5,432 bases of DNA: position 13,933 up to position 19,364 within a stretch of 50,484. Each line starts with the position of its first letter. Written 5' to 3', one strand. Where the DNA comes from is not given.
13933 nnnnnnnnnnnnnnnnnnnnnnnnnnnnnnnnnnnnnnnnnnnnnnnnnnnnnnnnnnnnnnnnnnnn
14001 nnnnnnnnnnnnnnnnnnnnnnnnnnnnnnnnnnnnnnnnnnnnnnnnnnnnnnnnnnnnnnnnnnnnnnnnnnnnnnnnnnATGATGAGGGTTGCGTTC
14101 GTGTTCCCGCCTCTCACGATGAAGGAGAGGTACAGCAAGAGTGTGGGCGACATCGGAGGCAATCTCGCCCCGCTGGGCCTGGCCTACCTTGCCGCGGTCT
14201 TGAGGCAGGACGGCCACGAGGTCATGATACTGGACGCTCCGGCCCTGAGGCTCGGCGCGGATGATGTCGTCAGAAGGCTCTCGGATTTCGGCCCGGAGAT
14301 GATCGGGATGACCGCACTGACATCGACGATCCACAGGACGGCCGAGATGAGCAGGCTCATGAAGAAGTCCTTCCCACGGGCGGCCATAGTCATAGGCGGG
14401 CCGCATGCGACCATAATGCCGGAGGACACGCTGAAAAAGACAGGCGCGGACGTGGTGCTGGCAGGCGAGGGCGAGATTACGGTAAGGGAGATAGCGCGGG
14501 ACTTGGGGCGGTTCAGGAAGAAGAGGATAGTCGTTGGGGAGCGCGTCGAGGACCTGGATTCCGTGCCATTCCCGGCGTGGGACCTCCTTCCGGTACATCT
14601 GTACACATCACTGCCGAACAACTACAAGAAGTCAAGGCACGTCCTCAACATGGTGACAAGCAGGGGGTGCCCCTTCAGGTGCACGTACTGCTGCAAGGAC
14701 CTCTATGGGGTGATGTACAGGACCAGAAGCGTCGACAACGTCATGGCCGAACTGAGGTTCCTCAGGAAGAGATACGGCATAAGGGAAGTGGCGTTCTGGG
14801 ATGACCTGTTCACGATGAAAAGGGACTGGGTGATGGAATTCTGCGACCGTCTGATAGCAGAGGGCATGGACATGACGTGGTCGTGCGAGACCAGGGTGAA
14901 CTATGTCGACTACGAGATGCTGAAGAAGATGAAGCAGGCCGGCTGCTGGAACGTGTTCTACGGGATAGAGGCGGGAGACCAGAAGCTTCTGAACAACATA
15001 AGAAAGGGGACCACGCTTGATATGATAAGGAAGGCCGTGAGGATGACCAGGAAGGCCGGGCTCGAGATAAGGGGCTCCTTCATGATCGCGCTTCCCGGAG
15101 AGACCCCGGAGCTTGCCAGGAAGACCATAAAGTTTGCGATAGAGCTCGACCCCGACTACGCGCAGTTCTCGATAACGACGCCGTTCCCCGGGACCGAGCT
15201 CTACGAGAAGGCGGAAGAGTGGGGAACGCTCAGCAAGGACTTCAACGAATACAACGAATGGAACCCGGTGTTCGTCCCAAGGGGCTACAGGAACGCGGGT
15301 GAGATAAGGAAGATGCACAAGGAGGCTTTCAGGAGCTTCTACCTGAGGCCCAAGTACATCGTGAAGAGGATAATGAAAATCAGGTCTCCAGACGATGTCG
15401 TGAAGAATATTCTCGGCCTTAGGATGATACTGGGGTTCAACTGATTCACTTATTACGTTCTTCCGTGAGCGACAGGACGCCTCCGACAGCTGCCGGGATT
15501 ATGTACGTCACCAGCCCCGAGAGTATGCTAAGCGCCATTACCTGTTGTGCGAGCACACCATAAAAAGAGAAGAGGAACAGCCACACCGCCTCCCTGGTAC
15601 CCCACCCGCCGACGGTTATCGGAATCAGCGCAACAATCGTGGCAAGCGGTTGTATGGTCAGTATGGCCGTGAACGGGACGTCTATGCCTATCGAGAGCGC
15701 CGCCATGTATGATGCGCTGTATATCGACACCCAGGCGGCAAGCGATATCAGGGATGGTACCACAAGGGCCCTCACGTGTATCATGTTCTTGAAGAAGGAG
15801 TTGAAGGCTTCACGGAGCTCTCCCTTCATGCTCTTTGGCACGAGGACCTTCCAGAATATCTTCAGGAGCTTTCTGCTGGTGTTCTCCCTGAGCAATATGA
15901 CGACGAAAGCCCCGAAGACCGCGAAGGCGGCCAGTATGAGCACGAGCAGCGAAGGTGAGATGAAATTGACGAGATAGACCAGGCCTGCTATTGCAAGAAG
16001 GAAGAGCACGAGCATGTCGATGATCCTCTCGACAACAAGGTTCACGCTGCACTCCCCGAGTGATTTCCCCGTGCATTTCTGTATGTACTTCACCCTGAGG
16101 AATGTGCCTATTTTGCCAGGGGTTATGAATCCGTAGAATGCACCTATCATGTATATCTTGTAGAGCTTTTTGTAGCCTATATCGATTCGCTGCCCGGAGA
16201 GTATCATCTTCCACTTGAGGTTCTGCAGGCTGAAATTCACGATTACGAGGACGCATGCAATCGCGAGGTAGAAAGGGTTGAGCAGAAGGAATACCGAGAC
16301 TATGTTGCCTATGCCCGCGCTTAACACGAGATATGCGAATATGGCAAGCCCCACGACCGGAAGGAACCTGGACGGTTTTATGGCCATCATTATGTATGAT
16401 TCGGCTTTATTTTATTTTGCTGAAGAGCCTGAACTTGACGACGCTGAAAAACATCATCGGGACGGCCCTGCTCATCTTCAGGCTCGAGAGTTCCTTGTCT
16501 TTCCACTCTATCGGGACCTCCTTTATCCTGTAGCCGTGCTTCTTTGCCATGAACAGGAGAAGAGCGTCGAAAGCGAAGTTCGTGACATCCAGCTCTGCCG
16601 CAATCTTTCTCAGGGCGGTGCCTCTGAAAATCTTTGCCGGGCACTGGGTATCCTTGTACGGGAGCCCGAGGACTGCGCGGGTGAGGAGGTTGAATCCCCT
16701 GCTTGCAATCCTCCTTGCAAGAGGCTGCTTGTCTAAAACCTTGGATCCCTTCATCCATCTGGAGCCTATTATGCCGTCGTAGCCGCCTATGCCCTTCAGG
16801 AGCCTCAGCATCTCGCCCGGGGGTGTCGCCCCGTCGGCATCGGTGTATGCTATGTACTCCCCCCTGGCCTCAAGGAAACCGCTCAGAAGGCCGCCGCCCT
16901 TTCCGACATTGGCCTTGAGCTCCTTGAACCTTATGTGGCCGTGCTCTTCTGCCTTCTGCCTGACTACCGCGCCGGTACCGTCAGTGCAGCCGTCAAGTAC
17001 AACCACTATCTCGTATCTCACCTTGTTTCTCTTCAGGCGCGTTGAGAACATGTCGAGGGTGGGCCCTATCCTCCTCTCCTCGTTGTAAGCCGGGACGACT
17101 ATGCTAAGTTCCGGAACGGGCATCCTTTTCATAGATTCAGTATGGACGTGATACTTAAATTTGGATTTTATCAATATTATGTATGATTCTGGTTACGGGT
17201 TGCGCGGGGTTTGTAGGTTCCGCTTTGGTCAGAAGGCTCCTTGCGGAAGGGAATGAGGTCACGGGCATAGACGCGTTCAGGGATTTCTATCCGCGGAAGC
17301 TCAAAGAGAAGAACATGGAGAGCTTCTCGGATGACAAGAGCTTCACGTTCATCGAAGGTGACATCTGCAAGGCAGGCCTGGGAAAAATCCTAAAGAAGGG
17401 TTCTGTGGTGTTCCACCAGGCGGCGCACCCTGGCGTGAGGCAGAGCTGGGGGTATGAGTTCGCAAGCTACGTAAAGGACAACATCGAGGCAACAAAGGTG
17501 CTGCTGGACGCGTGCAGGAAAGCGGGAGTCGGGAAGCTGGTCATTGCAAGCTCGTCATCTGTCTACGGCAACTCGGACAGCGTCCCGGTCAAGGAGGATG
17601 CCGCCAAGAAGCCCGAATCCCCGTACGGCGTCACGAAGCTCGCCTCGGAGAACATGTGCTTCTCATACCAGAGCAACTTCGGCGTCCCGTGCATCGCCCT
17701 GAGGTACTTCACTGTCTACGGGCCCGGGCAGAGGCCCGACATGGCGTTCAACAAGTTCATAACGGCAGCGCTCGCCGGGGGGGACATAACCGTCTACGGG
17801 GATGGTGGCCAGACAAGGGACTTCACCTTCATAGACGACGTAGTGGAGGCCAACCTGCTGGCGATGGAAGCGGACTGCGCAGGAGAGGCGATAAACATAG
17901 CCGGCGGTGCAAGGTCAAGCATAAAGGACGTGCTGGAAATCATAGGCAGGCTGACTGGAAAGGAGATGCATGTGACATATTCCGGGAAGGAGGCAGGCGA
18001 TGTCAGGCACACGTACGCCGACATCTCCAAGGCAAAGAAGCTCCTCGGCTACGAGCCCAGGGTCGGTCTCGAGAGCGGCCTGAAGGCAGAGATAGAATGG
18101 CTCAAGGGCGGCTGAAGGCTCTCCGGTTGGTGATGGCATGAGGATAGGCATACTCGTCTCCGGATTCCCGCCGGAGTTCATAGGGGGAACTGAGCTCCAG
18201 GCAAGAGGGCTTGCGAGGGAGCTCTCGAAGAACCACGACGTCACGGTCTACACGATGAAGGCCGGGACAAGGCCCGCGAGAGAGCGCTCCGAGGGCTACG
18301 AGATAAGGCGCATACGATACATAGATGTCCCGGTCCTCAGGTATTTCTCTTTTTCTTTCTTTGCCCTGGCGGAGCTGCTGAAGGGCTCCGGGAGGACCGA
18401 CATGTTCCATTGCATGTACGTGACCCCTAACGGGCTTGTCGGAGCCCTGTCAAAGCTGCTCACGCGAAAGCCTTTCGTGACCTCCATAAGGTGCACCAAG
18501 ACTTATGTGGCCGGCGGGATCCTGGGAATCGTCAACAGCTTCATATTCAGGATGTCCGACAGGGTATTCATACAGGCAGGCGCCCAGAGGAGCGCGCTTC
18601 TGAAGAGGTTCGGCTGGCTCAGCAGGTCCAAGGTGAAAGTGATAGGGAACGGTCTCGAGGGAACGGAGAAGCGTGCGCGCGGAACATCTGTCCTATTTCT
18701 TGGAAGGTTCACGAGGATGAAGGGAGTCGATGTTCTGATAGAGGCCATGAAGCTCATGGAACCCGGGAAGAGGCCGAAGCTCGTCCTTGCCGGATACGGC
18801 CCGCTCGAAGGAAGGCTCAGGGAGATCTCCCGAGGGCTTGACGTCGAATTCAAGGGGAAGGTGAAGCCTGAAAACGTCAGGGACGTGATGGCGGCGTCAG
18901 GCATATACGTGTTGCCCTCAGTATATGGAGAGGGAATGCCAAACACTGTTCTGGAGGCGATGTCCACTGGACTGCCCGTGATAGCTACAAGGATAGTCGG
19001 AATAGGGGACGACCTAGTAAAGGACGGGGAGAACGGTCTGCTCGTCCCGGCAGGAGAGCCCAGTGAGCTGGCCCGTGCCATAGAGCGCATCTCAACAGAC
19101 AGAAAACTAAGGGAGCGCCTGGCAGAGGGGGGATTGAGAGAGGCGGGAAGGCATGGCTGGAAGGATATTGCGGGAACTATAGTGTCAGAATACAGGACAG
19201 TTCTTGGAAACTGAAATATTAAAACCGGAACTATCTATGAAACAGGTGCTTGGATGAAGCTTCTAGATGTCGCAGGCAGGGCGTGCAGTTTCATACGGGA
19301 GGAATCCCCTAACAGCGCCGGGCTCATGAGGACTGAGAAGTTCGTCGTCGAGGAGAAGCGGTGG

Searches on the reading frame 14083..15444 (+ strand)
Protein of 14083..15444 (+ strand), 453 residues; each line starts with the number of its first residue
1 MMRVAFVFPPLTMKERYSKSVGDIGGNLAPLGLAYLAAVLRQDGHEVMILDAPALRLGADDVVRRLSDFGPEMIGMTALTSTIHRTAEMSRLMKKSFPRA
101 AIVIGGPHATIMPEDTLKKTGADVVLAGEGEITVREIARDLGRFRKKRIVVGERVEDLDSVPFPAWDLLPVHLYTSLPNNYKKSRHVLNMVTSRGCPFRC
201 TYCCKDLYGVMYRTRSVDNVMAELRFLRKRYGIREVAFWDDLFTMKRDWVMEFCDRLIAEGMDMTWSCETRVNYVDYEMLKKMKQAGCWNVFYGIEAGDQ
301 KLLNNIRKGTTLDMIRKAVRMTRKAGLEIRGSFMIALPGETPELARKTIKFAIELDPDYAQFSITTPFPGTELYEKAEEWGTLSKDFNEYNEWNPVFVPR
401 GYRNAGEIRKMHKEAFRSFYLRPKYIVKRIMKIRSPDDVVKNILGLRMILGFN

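Call 16: search_protein_families(library=pfam, proteins=[window:14083-15444:+], max_evalue=0.00001)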
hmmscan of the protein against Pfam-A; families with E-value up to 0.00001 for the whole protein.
window:14083-15444:+ (453 aa): 2 families
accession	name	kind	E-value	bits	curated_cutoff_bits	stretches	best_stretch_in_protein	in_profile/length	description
PF02310.24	B12-binding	-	8.8e-30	103.5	32.1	1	22-137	6-120/121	B12 binding domain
PF04055.27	Radical_SAM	-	5.4e-23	82.4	29.5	1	190-352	1-166/166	Radical SAM superfamily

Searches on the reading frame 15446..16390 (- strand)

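Call 16: search_protein_families(library=pfam, proteins=[window:15446-16390:-], max_evalue=0.00001)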
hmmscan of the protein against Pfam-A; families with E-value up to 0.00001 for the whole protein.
window:15446-16390:- (314 aa): 1 family
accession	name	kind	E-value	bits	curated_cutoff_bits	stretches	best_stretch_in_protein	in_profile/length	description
PF03706.18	LPG_synthase_TM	-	5.1e-49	167.8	33.4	1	12-303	2-302/302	Lysylphosphatidylglycerol synthase TM region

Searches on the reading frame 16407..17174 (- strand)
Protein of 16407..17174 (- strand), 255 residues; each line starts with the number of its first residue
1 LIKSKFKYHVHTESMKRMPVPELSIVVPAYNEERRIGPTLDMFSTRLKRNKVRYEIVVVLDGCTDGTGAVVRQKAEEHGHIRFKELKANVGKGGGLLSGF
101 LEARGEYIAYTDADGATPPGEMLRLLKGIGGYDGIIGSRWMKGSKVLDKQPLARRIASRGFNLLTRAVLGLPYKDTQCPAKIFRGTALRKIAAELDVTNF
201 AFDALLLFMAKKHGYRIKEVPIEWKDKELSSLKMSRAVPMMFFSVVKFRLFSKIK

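Call 16: search_protein_families(library=pfam, proteins=[window:16407-17174:-], max_evalue=0.00001)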
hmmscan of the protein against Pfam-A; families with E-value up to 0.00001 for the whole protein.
window:16407-17174:- (255 aa): 2 families
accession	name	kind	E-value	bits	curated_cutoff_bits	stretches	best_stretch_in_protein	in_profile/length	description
PF00535.33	Glycos_transf_2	-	1.8e-24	87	23.3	1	24-190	1-166/168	Glycosyl transferase family 2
PF13641.12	Glyco_tranf_2_3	-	1e-09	39.2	27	1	21-218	1-202/230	Glycosyltransferase like family 2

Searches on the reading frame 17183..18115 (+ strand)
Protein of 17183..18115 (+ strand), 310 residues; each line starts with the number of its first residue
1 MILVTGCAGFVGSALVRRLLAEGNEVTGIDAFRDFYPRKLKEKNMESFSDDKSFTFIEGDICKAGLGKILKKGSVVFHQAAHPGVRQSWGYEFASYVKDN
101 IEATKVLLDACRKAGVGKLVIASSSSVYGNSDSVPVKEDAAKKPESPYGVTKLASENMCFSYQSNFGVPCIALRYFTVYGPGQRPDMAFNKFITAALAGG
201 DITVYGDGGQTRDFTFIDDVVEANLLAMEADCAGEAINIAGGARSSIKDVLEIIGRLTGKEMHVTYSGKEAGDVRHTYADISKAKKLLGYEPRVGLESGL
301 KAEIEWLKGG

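Call 16: search_protein_families(library=pfam, proteins=[window:17183-18115:+], max_evalue=0.00001)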
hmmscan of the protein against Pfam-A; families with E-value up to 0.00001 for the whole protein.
window:17183-18115:+ (310 aa): 7 families
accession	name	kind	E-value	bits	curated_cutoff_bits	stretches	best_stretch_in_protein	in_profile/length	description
PF01370.27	Epimerase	-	1.2e-57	195.5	20.9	1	2-240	1-240/240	NAD dependent epimerase/dehydratase family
PF16363.11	GDP_Man_Dehyd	-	4.9e-54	184.4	27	1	3-301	1-330/332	GDP-mannose 4,6 dehydratase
PF01073.25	3Beta_HSD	-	5.3e-25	88.4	22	1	3-229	1-230/280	3-beta hydroxysteroid dehydrogenase/isomerase family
PF02719.21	Polysacc_synt_2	-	8.1e-13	48.6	20.2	1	2-263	1-252/293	Polysaccharide biosynthesis protein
PF07993.18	NAD_binding_4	-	3.1e-11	43.4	20.1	1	4-185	1-219/258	Male sterility protein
PF04321.23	RmlD_sub_bind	-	3.5e-11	43.1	27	1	2-204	3-175/287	RmlD substrate binding domain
PF13460.12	NAD_binding_10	-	1.1e-06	29.1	27.2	1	6-131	1-105/184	NAD(P)H-binding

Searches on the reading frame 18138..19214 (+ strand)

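Call 16: search_protein_families(library=pfam, proteins=[window:18138-19214:+], max_evalue=0.00001)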
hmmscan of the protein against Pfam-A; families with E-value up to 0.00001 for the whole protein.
window:18138-19214:+ (358 aa): 7 families
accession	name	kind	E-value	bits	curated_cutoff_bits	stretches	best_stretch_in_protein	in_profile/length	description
PF00534.26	Glycos_transf_1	-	8.2e-35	120.3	26.4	1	183-331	16-168/172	Glycosyl transferases group 1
PF13692.12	Glyco_trans_1_4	-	8.9e-35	120.5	27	1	184-321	3-142/142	Glycosyl transferases group 1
PF13439.12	Glyco_transf_4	-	1.3e-14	55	28.5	1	15-173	1-166/170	Glycosyltransferase Family 4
PF13579.12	Glyco_trans_4_4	-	6.9e-11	43.2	29.7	1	16-172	1-158/158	Glycosyl transferase 4-like domain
PF20706.3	GT4-conflict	-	1.4e-08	34.6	26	1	177-331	192-367/385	Family 4 Glycosyltransferase in conflict systems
PF13477.12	Glyco_trans_4_2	-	8.6e-07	29.6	23.4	1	26-123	17-112/139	Glycosyl transferase 4-like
PF13524.12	Glyco_trans_1_2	-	8.2e-06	26.3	25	0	216-348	18-142/144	Glycosyl transferase-like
